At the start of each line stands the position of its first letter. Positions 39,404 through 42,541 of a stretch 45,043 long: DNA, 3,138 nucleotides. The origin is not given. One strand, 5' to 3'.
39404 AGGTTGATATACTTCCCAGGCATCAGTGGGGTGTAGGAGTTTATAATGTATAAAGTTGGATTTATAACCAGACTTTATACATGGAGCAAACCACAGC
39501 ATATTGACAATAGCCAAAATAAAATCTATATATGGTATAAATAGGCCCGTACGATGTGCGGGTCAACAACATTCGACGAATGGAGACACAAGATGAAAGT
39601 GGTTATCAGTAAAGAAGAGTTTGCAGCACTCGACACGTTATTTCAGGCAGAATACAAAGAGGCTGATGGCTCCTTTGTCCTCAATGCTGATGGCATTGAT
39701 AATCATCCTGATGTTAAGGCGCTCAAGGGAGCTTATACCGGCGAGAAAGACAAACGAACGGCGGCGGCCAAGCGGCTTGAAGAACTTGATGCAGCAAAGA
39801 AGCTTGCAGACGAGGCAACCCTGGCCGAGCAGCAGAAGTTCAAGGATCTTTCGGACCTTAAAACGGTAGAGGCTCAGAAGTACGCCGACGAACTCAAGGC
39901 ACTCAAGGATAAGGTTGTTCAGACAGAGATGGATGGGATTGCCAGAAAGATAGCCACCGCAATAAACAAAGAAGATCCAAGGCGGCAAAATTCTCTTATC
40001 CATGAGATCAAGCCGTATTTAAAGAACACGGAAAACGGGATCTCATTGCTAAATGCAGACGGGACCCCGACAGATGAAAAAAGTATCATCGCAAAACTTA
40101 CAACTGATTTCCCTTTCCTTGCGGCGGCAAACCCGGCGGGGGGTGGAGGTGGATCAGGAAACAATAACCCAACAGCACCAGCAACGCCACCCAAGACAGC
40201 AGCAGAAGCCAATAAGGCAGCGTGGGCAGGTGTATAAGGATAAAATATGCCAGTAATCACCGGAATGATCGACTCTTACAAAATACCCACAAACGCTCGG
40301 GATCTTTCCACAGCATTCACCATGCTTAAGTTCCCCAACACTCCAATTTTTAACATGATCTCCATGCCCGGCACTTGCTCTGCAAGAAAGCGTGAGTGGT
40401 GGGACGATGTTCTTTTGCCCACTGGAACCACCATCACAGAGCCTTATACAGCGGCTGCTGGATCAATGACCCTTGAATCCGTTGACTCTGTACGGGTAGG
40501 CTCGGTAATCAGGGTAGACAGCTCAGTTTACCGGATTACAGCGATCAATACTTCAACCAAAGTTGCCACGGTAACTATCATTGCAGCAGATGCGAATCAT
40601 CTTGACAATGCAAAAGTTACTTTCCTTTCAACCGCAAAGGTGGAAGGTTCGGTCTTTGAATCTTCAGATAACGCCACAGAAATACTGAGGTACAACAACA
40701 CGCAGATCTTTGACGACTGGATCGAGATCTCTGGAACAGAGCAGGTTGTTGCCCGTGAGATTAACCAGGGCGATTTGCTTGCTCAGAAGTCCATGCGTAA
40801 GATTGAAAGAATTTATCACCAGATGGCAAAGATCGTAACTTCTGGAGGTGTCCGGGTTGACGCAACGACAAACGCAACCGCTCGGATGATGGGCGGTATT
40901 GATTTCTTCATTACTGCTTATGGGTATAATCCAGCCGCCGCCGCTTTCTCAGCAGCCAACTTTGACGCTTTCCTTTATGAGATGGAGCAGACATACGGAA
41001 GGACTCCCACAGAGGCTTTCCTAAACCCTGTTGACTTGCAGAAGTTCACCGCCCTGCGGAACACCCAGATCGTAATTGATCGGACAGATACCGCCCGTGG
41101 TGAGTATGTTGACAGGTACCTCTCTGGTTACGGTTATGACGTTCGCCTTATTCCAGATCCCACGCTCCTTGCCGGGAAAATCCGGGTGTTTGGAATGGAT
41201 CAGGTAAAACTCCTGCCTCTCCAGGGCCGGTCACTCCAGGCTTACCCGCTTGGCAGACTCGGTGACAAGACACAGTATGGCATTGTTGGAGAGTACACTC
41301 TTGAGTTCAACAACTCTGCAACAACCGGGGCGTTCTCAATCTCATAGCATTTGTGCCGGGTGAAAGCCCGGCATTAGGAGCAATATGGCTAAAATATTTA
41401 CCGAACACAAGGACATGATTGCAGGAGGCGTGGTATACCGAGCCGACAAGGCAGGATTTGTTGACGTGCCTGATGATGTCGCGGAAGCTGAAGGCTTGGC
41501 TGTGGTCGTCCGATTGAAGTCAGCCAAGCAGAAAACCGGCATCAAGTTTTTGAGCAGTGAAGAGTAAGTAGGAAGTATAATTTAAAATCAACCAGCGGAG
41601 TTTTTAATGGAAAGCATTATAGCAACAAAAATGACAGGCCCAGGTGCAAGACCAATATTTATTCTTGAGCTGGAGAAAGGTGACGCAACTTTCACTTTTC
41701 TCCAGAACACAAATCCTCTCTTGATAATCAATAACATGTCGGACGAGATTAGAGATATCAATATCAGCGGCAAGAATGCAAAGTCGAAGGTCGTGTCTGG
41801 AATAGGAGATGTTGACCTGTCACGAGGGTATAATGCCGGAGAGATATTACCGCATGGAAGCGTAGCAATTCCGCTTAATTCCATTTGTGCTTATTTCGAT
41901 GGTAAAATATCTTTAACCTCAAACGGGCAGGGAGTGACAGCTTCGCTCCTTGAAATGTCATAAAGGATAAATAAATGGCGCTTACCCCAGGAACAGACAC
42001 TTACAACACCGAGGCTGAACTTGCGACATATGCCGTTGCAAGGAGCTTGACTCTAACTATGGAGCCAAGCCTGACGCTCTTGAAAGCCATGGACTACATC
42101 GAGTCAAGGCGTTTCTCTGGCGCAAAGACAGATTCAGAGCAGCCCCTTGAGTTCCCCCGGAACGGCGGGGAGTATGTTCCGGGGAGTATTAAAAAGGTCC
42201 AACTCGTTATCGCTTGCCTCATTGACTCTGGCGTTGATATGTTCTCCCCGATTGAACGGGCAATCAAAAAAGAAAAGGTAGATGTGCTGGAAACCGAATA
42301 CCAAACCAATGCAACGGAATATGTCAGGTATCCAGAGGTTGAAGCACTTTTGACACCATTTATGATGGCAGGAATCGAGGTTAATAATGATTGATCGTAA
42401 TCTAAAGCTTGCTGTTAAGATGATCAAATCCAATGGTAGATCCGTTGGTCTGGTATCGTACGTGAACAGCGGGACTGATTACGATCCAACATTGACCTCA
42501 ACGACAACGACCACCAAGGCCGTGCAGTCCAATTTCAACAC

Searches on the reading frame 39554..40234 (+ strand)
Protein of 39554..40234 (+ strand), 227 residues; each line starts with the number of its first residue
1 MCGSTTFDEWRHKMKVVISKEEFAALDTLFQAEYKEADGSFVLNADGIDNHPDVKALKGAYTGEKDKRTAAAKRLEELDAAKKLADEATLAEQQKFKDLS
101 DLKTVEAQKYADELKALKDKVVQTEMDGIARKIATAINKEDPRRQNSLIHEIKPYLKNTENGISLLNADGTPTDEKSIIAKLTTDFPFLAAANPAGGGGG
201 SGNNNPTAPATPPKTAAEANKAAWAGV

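Call 99: search_protein_families(library=phrogs, proteins=[window:39554-40234:+], max_evalue=0.001)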
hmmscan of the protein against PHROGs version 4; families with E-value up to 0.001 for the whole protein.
window:39554-40234:+ (227 aa): 1 family
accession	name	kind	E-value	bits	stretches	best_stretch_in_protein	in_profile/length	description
phrog_206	-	head and packaging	2.3e-16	61.3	1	14-220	2-238/263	head scaffolding protein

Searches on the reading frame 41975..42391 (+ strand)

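Call 114: search_protein_families(library=pfam, proteins=[window:41975-42391:+], max_evalue=0.001)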
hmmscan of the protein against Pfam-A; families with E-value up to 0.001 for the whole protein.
window:41975-42391:+ (139 aa): 1 family
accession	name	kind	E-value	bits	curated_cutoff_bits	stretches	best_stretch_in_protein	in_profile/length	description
PF20557.3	DnaT_2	-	3.4e-21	76.3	27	1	4-130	11-154/168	Putative DnaT-like ssDNA binding protein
